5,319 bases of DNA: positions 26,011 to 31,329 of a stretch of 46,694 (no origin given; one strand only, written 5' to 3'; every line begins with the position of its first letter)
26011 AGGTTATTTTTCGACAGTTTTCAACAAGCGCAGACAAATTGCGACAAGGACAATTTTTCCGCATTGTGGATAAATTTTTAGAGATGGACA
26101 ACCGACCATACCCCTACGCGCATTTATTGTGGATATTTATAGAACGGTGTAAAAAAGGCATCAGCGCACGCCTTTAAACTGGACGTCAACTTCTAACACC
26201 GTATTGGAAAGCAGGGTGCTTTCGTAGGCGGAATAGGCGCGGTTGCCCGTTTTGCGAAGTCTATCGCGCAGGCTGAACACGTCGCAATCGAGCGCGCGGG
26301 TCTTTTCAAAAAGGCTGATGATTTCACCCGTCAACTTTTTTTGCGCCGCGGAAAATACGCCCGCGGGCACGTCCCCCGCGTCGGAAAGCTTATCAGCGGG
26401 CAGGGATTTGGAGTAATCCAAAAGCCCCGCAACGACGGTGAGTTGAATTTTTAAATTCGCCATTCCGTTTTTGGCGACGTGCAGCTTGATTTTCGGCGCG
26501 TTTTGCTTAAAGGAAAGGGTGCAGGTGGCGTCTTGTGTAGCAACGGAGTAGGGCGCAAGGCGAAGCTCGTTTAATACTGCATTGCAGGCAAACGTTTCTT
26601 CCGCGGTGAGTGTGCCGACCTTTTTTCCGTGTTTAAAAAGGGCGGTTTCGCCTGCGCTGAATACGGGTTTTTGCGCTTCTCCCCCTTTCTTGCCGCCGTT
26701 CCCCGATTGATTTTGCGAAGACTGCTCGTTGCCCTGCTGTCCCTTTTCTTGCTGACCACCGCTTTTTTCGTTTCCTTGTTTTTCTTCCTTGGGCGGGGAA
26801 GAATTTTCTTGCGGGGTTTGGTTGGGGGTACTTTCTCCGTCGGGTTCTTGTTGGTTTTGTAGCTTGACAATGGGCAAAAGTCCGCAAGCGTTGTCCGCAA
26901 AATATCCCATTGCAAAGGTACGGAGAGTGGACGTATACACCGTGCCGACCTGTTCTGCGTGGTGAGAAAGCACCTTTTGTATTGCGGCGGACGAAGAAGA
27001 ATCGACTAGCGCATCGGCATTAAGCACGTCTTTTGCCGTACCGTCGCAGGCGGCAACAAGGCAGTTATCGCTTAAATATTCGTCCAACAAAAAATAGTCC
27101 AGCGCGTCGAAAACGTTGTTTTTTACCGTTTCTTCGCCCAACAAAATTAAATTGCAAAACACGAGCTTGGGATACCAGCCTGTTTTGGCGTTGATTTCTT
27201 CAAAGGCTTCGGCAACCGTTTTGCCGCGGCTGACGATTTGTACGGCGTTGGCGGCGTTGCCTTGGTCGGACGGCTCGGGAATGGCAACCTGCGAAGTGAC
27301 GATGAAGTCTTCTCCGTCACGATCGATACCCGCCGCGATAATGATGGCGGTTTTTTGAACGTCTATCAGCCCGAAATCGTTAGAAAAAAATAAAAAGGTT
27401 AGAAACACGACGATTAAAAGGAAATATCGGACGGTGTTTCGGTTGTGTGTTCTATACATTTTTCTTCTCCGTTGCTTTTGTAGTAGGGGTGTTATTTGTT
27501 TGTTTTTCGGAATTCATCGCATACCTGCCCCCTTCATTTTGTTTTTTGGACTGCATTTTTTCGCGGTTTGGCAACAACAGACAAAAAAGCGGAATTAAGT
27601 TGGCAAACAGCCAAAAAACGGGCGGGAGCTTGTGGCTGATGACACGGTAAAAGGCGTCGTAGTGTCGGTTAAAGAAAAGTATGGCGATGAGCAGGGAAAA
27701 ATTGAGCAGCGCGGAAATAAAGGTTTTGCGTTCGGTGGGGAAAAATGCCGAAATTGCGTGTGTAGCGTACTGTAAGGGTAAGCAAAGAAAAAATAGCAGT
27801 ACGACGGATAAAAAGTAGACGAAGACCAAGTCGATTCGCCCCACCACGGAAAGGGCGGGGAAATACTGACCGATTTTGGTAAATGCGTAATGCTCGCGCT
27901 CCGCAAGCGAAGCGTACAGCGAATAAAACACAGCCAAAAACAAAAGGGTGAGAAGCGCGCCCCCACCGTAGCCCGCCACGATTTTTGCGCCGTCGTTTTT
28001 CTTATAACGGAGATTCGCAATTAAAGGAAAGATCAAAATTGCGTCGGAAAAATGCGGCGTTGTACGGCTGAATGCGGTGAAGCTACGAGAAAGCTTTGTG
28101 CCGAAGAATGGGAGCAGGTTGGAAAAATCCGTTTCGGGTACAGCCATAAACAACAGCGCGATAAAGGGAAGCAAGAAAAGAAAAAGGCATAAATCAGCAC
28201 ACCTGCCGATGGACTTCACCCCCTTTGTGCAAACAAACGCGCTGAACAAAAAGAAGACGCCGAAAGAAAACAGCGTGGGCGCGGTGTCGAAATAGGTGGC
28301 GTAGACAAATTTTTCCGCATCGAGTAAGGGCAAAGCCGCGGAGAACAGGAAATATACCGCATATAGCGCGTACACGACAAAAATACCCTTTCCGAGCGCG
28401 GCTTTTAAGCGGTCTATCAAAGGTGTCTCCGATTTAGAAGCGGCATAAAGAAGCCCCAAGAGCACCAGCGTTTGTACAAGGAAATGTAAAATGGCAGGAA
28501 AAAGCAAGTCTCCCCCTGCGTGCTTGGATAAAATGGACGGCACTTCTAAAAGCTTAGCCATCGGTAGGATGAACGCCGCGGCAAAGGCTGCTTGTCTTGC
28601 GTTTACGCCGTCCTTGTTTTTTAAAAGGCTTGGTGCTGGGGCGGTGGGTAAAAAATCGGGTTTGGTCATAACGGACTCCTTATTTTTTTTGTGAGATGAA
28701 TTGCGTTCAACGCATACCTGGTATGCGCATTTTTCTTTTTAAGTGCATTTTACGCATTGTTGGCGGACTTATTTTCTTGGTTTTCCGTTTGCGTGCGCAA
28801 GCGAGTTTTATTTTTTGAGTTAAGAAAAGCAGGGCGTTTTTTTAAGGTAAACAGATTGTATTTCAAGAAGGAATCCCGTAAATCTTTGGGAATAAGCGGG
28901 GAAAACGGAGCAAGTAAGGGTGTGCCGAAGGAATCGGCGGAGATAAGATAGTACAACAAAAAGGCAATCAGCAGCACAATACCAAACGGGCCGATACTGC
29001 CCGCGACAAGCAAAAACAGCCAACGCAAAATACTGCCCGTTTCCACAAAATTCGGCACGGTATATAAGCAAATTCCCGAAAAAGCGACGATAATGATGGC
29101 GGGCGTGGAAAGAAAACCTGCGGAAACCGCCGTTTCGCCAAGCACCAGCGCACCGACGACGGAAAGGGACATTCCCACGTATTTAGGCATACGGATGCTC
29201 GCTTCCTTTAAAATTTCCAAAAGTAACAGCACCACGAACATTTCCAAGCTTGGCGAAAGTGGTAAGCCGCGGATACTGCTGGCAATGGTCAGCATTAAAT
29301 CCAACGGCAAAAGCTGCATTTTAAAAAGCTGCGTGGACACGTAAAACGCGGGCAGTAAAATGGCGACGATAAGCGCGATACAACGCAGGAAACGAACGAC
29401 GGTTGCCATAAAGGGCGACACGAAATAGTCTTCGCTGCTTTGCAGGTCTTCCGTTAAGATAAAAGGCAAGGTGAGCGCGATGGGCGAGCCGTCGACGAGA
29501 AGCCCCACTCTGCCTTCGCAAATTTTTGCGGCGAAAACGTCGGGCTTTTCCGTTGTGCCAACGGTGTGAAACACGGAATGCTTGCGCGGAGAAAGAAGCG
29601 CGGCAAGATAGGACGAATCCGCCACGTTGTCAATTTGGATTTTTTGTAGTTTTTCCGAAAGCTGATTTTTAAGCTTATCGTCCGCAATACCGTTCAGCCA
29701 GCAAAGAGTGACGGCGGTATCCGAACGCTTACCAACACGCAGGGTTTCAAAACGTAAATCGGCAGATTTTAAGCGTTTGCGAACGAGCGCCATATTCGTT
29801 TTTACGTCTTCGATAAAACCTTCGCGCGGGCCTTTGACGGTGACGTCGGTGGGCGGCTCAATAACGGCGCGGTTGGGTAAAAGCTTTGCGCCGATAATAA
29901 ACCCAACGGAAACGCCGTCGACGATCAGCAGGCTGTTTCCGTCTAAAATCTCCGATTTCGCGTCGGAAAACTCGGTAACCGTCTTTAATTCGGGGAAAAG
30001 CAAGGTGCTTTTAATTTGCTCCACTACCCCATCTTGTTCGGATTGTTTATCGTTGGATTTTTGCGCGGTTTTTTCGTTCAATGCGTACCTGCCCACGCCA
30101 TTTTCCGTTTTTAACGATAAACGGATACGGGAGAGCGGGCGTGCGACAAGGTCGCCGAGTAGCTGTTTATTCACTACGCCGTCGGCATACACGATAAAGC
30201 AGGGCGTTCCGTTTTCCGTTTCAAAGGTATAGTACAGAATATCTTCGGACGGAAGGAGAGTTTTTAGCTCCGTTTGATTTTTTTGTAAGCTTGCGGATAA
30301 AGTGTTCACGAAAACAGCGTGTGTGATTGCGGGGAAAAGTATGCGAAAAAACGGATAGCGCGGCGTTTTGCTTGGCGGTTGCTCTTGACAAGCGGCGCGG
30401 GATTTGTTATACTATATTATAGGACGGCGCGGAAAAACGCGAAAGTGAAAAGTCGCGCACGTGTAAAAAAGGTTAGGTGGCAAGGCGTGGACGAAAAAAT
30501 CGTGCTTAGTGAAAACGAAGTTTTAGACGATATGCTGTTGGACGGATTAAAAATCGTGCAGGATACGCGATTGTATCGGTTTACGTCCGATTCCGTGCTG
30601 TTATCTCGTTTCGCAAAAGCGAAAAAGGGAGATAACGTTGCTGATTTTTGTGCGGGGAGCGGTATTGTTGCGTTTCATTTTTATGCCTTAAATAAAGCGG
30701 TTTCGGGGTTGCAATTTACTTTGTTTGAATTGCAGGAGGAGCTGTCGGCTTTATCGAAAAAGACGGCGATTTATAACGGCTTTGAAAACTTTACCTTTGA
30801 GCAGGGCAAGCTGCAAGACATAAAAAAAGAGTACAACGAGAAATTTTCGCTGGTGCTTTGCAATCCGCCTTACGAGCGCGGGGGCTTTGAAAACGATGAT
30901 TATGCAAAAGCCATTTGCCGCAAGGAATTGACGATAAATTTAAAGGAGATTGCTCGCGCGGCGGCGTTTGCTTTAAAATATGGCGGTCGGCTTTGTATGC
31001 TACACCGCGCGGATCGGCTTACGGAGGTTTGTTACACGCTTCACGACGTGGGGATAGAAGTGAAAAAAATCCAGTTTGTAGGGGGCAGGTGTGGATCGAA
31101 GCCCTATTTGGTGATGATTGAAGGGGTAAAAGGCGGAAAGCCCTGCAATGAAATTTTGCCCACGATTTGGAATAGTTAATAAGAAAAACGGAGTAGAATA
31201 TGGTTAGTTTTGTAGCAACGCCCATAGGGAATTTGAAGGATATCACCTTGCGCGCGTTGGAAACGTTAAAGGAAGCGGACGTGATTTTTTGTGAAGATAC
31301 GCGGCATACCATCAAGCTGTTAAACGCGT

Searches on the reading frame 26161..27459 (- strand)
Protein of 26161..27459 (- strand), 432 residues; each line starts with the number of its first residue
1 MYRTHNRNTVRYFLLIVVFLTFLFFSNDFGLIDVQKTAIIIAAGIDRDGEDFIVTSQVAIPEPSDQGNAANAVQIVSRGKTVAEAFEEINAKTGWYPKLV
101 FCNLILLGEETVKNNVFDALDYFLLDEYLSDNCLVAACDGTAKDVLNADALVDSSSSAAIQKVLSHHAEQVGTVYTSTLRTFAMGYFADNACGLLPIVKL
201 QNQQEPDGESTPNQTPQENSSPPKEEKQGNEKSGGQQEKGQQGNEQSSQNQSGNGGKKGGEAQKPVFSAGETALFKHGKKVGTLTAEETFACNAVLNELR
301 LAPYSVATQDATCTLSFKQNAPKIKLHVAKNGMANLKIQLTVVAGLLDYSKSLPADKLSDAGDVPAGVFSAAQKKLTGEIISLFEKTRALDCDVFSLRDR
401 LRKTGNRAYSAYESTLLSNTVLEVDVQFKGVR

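Call 6: search_protein_families(library=pfam, proteins=[window:26161-27459:-])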
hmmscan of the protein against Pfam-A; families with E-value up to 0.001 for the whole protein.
window:26161-27459:- (432 aa): 2 families
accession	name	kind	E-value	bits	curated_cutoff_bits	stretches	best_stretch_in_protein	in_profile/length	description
PF25198.1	Spore_GerAC_N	-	4.1e-29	102.1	27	1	33-200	4-176/176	Spore germination protein N-terminal domain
PF05504.16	Spore_GerAC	-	2.7e-11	44.4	23.6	1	272-429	3-162/167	Spore germination B3/ GerAC like, C-terminal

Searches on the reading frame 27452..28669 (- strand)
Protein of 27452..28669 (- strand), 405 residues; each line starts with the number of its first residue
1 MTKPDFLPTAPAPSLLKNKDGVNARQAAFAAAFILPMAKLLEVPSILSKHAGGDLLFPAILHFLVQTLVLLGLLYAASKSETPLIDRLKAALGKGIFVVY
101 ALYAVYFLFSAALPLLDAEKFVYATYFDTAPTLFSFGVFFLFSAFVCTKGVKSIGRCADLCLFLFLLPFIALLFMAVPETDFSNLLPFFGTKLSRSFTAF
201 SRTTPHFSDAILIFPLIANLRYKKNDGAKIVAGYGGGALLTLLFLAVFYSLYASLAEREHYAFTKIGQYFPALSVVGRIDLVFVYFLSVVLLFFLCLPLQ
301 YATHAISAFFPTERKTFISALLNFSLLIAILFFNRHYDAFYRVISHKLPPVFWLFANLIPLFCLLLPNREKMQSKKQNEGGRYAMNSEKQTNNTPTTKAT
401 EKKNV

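Call 6: search_protein_families(library=pfam, proteins=[window:27452-28669:-])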
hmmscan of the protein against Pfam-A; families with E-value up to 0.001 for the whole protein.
window:27452-28669:- (405 aa): 1 family
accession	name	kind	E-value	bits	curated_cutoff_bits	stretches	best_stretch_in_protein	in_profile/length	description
PF03845.19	Spore_permease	-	3.5e-15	56.1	23.4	1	68-336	48-319/321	Spore germination protein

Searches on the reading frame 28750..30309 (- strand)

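Call 9: search_protein_families(library=pfam, proteins=[window:28750-30309:-])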
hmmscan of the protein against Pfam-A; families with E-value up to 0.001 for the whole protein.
window:28750-30309:- (519 aa): 1 family
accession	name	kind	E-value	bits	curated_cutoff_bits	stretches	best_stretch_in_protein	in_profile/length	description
PF03323.18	GerA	-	2e-136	455.7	27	1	20-494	9-465/466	Bacillus/Clostridium GerA spore germination protein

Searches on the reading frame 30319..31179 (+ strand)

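Call 9: search_protein_families(library=pfam, proteins=[window:30319-31179:+])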
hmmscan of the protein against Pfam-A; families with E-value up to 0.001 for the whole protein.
window:30319-31179:+ (286 aa): 3 families
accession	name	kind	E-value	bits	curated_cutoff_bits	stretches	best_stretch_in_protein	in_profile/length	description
PF05175.20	MTS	-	2.9e-09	37.2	23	1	92-202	21-125/170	Methyltransferase small domain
PF13847.12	Methyltransf_31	-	5.2e-08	33.1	27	1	102-229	2-111/145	Methyltransferase domain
PF13679.12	Methyltransf_32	-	3.9e-05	24.1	27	1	94-174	16-100/143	Methyltransferase domain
